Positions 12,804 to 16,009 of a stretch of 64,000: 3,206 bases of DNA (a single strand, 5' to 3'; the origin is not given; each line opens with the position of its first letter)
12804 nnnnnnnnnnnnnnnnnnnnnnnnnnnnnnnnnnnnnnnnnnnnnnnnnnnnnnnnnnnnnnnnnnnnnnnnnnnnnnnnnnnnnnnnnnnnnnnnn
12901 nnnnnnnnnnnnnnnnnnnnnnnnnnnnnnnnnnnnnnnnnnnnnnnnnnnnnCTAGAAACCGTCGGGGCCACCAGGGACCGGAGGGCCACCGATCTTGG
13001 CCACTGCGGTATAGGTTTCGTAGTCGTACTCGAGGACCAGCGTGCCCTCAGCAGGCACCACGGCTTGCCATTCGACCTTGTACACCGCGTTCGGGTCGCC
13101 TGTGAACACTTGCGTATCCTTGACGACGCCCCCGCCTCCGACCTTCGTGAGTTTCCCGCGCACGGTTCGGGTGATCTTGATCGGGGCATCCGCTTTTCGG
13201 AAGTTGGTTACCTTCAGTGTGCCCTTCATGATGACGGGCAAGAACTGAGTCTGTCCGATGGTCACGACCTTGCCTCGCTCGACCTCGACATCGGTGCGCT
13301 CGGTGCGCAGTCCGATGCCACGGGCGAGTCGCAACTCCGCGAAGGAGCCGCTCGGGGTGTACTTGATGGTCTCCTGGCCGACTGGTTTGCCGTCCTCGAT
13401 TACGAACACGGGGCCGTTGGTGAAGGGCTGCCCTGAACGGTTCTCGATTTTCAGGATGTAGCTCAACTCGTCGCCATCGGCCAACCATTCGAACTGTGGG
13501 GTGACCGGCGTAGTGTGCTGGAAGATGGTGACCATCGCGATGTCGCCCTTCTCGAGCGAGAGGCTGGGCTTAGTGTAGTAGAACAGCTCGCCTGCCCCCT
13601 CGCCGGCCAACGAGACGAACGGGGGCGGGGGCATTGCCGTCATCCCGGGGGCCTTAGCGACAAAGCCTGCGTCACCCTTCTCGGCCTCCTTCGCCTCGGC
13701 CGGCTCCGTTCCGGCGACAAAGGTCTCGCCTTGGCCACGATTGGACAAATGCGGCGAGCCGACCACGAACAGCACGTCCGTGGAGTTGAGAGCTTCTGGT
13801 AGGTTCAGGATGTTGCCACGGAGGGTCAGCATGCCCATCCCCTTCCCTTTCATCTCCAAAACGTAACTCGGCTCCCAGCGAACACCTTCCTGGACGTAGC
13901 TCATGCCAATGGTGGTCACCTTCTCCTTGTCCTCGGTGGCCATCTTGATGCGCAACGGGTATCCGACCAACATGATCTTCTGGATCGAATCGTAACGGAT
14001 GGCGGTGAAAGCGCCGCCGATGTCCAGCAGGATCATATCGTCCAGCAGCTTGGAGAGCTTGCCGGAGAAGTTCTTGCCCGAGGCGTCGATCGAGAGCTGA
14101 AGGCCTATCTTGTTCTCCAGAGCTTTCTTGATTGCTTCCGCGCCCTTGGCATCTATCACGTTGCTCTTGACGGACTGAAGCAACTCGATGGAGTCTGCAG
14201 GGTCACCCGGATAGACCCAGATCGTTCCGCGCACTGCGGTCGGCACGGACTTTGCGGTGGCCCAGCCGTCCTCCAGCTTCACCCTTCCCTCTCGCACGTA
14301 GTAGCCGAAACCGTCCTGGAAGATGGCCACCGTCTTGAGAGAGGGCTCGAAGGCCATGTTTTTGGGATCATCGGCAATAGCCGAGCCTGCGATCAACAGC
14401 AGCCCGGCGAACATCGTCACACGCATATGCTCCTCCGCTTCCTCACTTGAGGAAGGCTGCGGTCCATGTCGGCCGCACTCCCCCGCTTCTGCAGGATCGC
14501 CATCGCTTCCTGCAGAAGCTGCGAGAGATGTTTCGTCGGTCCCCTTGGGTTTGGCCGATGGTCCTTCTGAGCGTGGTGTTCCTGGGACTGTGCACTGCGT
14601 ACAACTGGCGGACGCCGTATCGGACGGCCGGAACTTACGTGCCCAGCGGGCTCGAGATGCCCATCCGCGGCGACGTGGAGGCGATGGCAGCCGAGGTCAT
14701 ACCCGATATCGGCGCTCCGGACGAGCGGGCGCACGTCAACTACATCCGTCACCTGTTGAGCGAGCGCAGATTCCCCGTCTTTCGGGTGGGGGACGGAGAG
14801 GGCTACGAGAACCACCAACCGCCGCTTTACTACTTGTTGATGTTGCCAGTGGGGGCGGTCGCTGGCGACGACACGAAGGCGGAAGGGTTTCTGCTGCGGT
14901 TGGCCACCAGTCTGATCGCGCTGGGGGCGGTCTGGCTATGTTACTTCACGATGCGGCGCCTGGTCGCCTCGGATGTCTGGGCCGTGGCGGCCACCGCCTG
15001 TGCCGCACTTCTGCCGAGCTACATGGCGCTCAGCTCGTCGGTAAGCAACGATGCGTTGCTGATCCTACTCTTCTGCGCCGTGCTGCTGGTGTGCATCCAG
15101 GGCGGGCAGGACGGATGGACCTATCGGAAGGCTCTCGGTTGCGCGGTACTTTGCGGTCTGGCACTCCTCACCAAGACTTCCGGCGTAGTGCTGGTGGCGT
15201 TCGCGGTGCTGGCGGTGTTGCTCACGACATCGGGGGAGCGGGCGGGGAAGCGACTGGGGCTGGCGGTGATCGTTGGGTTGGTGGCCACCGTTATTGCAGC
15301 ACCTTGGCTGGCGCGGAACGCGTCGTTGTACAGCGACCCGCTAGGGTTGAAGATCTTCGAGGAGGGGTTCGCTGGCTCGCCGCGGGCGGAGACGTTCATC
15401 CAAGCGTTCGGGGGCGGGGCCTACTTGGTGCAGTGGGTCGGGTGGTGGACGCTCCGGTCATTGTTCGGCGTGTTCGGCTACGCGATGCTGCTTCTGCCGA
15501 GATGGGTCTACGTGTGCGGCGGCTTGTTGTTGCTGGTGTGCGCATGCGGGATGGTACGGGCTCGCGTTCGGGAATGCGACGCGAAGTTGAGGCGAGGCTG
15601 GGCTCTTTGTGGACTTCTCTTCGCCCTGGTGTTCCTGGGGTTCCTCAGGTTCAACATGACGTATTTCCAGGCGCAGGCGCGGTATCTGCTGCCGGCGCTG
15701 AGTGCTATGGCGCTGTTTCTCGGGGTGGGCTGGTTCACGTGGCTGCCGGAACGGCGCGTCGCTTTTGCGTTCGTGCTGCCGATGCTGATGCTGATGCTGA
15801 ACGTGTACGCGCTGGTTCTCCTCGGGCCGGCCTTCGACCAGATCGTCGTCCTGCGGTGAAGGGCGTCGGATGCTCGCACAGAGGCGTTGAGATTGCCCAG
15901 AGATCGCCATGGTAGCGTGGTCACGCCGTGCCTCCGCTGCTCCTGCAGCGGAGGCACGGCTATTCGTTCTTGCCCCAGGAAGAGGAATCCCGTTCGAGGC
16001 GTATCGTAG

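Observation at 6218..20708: UbiA-family polyprenyl-phosphate phosphoribosyltransferase, GtrA and two GT-C/GT39 transferases inside an exosortase EPS locus, suggesting a DPA-like pathway outside Actinobacteria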

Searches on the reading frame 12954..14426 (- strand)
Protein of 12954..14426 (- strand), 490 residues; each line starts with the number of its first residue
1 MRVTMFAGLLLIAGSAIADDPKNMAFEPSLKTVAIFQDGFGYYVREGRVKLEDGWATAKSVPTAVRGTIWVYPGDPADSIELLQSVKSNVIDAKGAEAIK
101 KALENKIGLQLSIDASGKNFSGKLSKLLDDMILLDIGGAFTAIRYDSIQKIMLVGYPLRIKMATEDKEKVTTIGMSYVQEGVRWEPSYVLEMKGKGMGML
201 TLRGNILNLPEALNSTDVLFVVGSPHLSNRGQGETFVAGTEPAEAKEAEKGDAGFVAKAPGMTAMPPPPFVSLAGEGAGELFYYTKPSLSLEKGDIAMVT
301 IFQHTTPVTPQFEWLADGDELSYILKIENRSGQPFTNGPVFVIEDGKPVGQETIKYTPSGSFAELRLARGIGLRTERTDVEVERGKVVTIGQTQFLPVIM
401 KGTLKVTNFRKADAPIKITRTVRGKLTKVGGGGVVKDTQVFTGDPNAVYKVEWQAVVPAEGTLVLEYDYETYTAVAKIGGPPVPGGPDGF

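Call 5: search_protein_families(library=pfam, proteins=[window:12954-14426:-], max_evalue=0.01)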
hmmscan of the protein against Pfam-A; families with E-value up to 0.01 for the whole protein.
window:12954-14426:- (490 aa): 0 families

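Call 6: search_protein_families(library=ncbifam, proteins=[window:12954-14426:-], max_evalue=0.001)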
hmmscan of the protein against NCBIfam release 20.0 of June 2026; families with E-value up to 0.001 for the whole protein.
window:12954-14426:- (490 aa): 0 families

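Call 59: search_protein_families(library=pfam, proteins=[window:12954-14426:-], max_evalue=0.01)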
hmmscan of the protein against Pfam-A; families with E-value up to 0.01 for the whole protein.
window:12954-14426:- (490 aa): 0 families

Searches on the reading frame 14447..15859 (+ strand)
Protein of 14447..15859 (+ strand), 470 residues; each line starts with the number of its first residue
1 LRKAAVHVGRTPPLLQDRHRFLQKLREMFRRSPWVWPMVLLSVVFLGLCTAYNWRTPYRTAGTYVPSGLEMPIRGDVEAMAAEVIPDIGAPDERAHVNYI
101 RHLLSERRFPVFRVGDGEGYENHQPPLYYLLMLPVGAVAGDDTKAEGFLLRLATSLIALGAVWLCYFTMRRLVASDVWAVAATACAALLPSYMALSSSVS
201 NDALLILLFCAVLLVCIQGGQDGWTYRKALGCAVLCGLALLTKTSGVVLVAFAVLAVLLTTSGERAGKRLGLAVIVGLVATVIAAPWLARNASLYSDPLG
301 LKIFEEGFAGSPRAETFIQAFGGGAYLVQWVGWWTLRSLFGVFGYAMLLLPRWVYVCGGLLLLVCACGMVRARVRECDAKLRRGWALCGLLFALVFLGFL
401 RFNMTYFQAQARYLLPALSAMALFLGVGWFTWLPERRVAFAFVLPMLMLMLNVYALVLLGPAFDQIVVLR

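Call 5: search_protein_families(library=pfam, proteins=[window:14447-15859:+], max_evalue=0.01)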
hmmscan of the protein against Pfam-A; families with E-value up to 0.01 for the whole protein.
window:14447-15859:+ (470 aa): 3 families
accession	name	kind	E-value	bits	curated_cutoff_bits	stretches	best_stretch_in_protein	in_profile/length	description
PF09913.15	DUF2142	-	4.6e-15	55.7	30.1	1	125-417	99-392/395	Predicted membrane protein (DUF2142)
PF13231.12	PMT_2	-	1.9e-11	44.8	26.1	1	125-288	3-158/160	Dolichyl-phosphate-mannose-protein mannosyltransferase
PF02366.24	PMT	-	4.9e-06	26.7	22.7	1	145-258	80-197/245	Dolichyl-phosphate-mannose-protein mannosyltransferase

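Call 6: search_protein_families(library=ncbifam, proteins=[window:14447-15859:+], max_evalue=0.001)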
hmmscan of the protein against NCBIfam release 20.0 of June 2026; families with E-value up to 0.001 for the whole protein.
window:14447-15859:+ (470 aa): 1 family
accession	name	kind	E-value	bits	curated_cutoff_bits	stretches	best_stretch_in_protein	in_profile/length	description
NF047440.1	LA3751_2_3_fam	subfamily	4.6e-05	22.4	200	1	154-454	105-380/460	LA_3751/LA_3752 family putative glycosyltransferase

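Call 41: search_solved_structures(query=window:14558-15859:+, max_evalue=1)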
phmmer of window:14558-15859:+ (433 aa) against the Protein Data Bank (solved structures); distinct sequences matched with E-value up to 1: 1.
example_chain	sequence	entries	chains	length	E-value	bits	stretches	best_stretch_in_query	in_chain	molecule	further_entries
4hs6_B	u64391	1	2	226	0.72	12.1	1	73-149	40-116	MRCT10.v362 Fab heavy chain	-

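Call 55: find_homologous_proteins(query=window:14558-15859:+, max_evalue=0.00001)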
Query window:14558-15859:+ (433 aa): 266 proteins with E <= 0.00001 among 8000 candidates; the best 120 are listed.
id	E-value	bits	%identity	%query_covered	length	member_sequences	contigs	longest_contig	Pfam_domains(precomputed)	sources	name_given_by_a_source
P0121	4.0e-283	957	100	100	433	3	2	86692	PF02366.25,PF09913.16,PF26626.1,PF13231.13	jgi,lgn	jgi:4-amino-4-deoxy-L-arabinose transferase-like glycosyltransferase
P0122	3.0e-237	806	84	100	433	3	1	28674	PF02366.25,PF26626.1,PF13231.13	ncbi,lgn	ncbi:MAG: hypothetical protein AMXMBFR61_22350 [Fimbriimonadales bacterium]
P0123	2.1e-132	460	56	92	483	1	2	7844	PF02366.25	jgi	jgi:4-amino-4-deoxy-L-arabinose transferase-like glycosyltransferase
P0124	1.9e-129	451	52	99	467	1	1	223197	PF13231.13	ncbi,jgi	jgi:hypothetical protein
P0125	1.2e-120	422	52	99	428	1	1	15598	PF02366.25,PF13231.13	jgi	-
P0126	3.8e-77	278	41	99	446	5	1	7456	PF13231.13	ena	-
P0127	9.1e-72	261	39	94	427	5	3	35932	PF26626.1,PF13231.13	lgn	-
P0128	5.9e-71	258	41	97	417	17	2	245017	PF02366.25,PF09913.16,PF13231.13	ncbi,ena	-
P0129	3.4e-70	255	51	64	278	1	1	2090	-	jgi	jgi:4-amino-4-deoxy-L-arabinose transferase-like glycosyltransferase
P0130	1.6e-69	253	40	86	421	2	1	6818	PF09913.16,PF13231.13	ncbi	-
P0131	3.0e-69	252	39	99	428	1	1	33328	PF02366.25,PF26626.1,PF13231.13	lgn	-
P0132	5.7e-69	251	41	90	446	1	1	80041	PF02366.25,PF13231.13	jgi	jgi:4-amino-4-deoxy-L-arabinose transferase-like glycosyltransferase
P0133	1.2e-68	250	41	97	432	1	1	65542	PF09913.16,PF13231.13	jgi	jgi:4-amino-4-deoxy-L-arabinose transferase-like glycosyltransferase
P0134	1.2e-68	250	40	97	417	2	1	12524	PF02366.25,PF09913.16,PF13231.13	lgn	-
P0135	4.8e-68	248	38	99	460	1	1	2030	PF09913.16,PF13231.13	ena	-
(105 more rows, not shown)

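Call 56: find_encoding_contigs(protein=P0124, flank=10000, max_places=1)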
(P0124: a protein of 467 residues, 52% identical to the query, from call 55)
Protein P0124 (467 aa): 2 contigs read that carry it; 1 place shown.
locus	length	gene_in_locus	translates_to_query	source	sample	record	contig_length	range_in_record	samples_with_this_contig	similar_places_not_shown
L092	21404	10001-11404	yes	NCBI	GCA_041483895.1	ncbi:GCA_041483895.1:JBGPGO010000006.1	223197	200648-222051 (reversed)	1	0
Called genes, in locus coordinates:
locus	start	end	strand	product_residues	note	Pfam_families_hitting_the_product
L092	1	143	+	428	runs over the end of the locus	?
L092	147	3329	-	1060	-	PF22148:Fervidolysin_NPro-like, PF00082:Peptidase_S8, PF16640:Big_3_5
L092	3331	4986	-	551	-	-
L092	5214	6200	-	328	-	PF00196:GerE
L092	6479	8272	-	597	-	PF26549:Tricorn_N (faint), PF07676:PD40 (faint)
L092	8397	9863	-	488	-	-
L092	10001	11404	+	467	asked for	PF13231:PMT_2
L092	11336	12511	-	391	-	PF08529:NusA_N, PF00575:S1 (weak), PF13184:KH_NusA_1st, PF26594:KH_NusA_2nd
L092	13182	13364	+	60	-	-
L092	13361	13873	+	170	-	-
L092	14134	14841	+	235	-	-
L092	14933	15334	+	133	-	-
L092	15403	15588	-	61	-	PF08281:Sigma70_r4_2, PF04545:Sigma70_r4 (weak)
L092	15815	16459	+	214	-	PF07963:N_methyl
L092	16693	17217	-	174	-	-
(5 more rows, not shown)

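Call 57: find_encoding_contigs(protein=P0128, flank=10000, max_places=1)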
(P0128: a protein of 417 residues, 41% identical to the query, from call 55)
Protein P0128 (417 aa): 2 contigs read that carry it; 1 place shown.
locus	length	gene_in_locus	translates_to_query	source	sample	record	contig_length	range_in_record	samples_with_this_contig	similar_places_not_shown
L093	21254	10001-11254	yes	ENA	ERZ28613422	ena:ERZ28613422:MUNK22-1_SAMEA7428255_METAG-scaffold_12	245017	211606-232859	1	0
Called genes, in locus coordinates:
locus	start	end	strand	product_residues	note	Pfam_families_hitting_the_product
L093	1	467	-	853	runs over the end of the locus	PF11897:DUF3417, PF00343:Phosphorylase, PF28476:GlgP_C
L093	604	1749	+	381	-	PF00682:HMGL-like, PF22617:HCS_D2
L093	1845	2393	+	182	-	PF01797:Y1_Tnp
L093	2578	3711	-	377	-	-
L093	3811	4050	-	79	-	-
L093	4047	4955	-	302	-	PF07963:N_methyl (weak)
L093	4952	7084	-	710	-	PF16561:AMPK1_CBM, PF02922:CBM_48 (faint), PF00128:Alpha-amylase, PF16657:Malt_amylase_C (weak)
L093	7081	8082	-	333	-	PF00356:LacI, PF00532:Peripla_BP_1, PF13407:Peripla_BP_4, PF13377:Peripla_BP_3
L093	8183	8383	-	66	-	-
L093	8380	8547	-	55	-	-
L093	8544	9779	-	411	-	PF04551:GcpE, PF26540:GcpE_C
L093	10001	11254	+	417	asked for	PF02366:PMT, PF09913:DUF2142, PF13231:PMT_2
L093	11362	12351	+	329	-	PF03190:Thioredox_DsbH, PF00085:Thioredoxin, PF13098:Thioredoxin_2, PF13899:Thioredoxin_7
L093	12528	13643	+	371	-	PF00676:E1_dh, PF02775:TPP_enzyme_C (faint)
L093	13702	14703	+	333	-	PF02779:Transket_pyr, PF02780:Transketolase_C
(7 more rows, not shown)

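Call 72: predict_structure(alignment_id=A3)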
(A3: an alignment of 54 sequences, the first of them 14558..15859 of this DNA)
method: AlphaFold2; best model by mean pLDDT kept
length: 433 residues; sequences in the alignment: 54
mean_pLDDT: 95.5   pTM: 0.94
mean pLDDT of the five models: 95.5, 94.1, 92.8, 92.3, 91.7
residues with pLDDT >= 90: 391; 70-90: 40; 50-70: 2; < 50: 0
segments of 3 or more residues with pLDDT < 50: none
pLDDT, mean of each block of 10 residues (from residue 1): 98 97 92 90 86 95 97 93 92 98 96 98 99 97 98 98 98 99 98 99 98 98 92 98 98 98 94 90 96 96 90 97 97 95 97 98 95 96 97 91 94 98 95 69
secondary structure, 60 per line:
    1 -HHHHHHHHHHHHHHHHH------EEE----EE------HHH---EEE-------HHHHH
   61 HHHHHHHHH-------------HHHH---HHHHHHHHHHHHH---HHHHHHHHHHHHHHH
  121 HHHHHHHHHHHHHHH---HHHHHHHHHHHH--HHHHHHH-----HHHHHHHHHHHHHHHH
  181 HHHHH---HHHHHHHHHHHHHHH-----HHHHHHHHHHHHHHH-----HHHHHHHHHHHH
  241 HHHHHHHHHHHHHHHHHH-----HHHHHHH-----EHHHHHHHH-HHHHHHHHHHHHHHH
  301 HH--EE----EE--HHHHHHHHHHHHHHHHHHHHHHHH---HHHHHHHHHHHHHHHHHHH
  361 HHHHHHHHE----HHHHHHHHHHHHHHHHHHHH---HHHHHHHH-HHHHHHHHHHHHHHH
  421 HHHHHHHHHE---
elements in order: H2-18 E25-27 E46-48 H56-69 H83-86 H90-102 H106-135 H139-150 H153-159 H165-185 H189-203 H209-223 H229-258 H264-270 H277-284 H286-302 H315-338 H342-368 H374-393 H397-404 H406-429

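Call 75: fold_search(model_id=the predicted structure, library=pdb)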
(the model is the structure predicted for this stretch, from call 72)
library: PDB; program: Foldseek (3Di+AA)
matches with E <= 10: 609; with E <= 0.001: 23
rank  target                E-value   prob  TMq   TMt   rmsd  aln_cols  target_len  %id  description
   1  5f15                  2.4e-06  1.00  0.42  0.35  16.1       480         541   16  Crystal Structure of ArnT from Cupriavidus metallidurans bound to Undecaprenyl phosphate (released 2016-02-17)
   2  9i5k_A                3.8e-06  1.00  0.57  0.51   7.9       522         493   10  Structure of the Chaetomium thermophilum Pmt4 homodimer (C2 symmetry) (released 2025-12-24)
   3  3waj                  1.0e-05  1.00  0.54  0.32  13.1       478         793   14  Crystal structure of the Archaeoglobus fulgidus oligosaccharyltransferase (O29867_ARCFU) complex with Zn and sulfate (released 2013-10-30)
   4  5ezm                  1.2e-05  1.00  0.38  0.31  17.1       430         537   16  Crystal Structure of ArnT from Cupriavidus metallidurans in the apo state (released 2016-02-17)
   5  3wak                  1.8e-05  1.00  0.55  0.30  14.0       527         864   15  Crystal structure of the Archaeoglobus fulgidus oligosaccharyltransferase (O29867_ARCFU) in the apo form (released 2013-10-30)
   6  5gmy_A                2.7e-05  1.00  0.52  0.29  13.9       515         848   14  Crystal structure of the Archaeoglobus fulgidus oligosaccharyltransferase (O29867_ARCFU) tethered with an acceptor pep (released 2017-02-01)
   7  7e9s_A                3.4e-05  1.00  0.50  0.28  12.5       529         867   13  Archaeal oligosaccharyltransferase AglB from Archaeoglobus fulgidus in complex with an inhibitory peptide and a dolich (released 2021-09-08)
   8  8b6l_I                4.4e-05  1.00  0.47  0.32  16.2       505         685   11  Subtomogram average of the human Sec61-TRAP-OSTA-translocon (released 2022-12-07)
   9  7oci_F                1.1e-04  1.00  0.50  0.37  12.7       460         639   13  Cryo-EM structure of yeast Ost6p containing oligosaccharyltransferase complex (released 2022-02-16)
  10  9n9j_I                1.2e-04  1.00  0.50  0.33  16.6       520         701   13  Structure of a GRP94 folding intermediate engaged with a CCDC134- and FKBP11-bound secretory translocon (released 2025-11-19)
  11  6s7o_A                1.4e-04  1.00  0.48  0.34  14.8       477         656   12  Cryo-EM structure of human oligosaccharyltransferase complex OST-A (released 2019-12-18)
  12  6p25_B                1.4e-04  1.00  0.39  0.26   5.8       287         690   15  Structure of S. cerevisiae protein O-mannosyltransferase Pmt1-Pmt2 complex bound to the sugar donor and a peptide acce (released 2019-07-10)
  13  8age_A                1.6e-04  1.00  0.50  0.36  12.6       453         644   12  Structure of yeast oligosaccharylransferase complex with acceptor peptide bound (released 2022-12-07)
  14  6ftg_5                1.9e-04  1.00  0.50  0.36  14.7       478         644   12  Subtomogram average of OST-containing ribosome-translocon complexes from canine rough microsomal membranes (released 2018-03-21)
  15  9s6t_A                3.8e-04  1.00  0.47  0.43   8.1       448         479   12  Ternary cryo-EM structure of chicken ALG12 with Dol25-PP-GlcNAc2Man7, Dol25-P-Man, and Fab (released 2026-03-18)
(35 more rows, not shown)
